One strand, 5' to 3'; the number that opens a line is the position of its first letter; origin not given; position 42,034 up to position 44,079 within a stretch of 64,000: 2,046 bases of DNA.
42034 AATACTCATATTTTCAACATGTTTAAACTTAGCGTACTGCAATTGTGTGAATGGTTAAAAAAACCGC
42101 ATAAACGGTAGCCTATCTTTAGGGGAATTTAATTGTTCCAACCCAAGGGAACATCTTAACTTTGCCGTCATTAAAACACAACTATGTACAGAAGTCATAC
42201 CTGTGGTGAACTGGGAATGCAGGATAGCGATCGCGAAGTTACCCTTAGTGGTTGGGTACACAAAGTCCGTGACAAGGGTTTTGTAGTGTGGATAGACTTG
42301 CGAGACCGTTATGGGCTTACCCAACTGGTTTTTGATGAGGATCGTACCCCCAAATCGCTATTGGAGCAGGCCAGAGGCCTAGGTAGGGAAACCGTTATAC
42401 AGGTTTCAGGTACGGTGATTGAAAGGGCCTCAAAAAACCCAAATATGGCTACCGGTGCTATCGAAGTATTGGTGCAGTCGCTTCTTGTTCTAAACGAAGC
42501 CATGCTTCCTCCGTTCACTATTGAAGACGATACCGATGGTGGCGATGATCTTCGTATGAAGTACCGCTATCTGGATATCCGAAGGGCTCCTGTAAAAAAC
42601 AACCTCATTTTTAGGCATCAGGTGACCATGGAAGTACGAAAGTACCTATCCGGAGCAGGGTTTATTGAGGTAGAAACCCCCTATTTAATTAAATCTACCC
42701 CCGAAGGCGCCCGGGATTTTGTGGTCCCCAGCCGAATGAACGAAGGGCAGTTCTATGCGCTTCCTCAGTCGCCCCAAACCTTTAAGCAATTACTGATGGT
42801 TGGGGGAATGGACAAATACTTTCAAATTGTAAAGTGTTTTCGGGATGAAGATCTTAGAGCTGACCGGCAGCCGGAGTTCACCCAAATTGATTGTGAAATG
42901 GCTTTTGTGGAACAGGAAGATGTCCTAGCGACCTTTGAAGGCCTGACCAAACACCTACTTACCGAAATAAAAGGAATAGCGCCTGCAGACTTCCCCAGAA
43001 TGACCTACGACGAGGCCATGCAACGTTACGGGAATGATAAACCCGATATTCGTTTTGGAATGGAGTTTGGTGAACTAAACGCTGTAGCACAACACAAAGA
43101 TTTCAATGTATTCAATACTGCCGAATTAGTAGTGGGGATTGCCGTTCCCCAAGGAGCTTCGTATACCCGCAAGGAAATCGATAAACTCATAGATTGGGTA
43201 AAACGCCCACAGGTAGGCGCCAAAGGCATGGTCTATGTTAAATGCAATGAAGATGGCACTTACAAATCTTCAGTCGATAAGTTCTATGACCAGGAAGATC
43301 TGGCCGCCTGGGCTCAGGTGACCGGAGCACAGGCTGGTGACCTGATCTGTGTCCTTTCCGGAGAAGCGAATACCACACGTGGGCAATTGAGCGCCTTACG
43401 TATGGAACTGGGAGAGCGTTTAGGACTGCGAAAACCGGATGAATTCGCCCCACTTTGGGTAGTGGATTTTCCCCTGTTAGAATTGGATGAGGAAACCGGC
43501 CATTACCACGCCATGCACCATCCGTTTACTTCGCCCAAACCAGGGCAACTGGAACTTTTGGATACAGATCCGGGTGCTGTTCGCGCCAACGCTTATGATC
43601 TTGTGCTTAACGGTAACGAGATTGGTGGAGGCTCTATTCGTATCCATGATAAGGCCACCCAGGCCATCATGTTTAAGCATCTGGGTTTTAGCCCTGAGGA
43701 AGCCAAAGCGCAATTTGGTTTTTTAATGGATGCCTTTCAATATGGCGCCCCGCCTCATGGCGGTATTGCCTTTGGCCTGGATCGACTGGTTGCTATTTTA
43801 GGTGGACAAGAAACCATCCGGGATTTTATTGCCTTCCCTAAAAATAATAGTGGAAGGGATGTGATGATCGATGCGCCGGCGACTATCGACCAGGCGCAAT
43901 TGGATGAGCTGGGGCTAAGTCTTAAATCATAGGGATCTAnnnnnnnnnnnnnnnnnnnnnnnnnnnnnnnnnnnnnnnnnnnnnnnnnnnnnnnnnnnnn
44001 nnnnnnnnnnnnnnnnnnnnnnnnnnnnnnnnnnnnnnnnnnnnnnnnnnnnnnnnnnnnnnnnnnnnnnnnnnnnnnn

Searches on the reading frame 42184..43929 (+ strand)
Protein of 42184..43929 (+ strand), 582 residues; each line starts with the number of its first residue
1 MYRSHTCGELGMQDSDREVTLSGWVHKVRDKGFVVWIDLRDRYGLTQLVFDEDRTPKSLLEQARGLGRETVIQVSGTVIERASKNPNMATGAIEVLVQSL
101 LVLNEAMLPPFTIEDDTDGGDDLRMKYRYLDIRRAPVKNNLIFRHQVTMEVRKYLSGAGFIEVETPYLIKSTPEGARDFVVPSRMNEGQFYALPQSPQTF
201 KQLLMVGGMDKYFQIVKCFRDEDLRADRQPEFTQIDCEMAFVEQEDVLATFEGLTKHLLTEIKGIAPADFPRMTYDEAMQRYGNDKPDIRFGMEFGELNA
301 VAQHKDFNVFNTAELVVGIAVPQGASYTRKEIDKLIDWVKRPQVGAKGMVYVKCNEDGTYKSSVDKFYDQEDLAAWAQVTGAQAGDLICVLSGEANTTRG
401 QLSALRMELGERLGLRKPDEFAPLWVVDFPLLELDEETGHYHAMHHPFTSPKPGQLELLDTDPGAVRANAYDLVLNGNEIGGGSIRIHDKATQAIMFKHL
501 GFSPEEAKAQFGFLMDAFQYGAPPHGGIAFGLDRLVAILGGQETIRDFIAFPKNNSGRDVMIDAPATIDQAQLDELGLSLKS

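Call 89: find_related_loci(query=window:42184-43929:+, collection=metagenome_contigs, flank=10000)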
Query window:42184-43929:+ (582 aa) in metagenome_contigs; peptide patterns used: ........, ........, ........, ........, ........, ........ (x = any residue, [..] = any of these).
600 stretches matched a pattern (row limit reached: there are more); 594 encode a relative of the query (tblastn E <= 1e-3); the best 80 are kept; 80 distinct loci.
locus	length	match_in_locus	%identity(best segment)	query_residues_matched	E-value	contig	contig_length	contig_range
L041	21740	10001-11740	86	1-580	0e+0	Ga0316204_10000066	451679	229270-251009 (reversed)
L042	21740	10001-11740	86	1-580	0e+0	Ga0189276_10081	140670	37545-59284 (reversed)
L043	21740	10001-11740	86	1-580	0e+0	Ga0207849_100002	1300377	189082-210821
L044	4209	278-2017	86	1-580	0e+0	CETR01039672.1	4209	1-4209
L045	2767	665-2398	84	1-578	0e+0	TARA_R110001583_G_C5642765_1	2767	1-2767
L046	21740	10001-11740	84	1-580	0e+0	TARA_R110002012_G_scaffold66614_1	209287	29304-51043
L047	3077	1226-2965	83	1-580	0e+0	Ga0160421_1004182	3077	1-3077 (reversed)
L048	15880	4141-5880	85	1-580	0e+0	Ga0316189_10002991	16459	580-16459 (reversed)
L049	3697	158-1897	84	1-580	0e+0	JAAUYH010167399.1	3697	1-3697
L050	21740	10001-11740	83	1-580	0e+0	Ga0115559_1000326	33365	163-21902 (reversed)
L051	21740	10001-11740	83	1-580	0e+0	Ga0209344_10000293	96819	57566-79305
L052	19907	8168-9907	85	1-580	0e+0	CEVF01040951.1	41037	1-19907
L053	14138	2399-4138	82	1-580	0e+0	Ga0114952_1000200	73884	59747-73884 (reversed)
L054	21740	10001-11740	83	1-580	0e+0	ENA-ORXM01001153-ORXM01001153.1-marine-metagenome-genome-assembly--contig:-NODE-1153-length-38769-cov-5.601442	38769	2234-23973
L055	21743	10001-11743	83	1-581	0e+0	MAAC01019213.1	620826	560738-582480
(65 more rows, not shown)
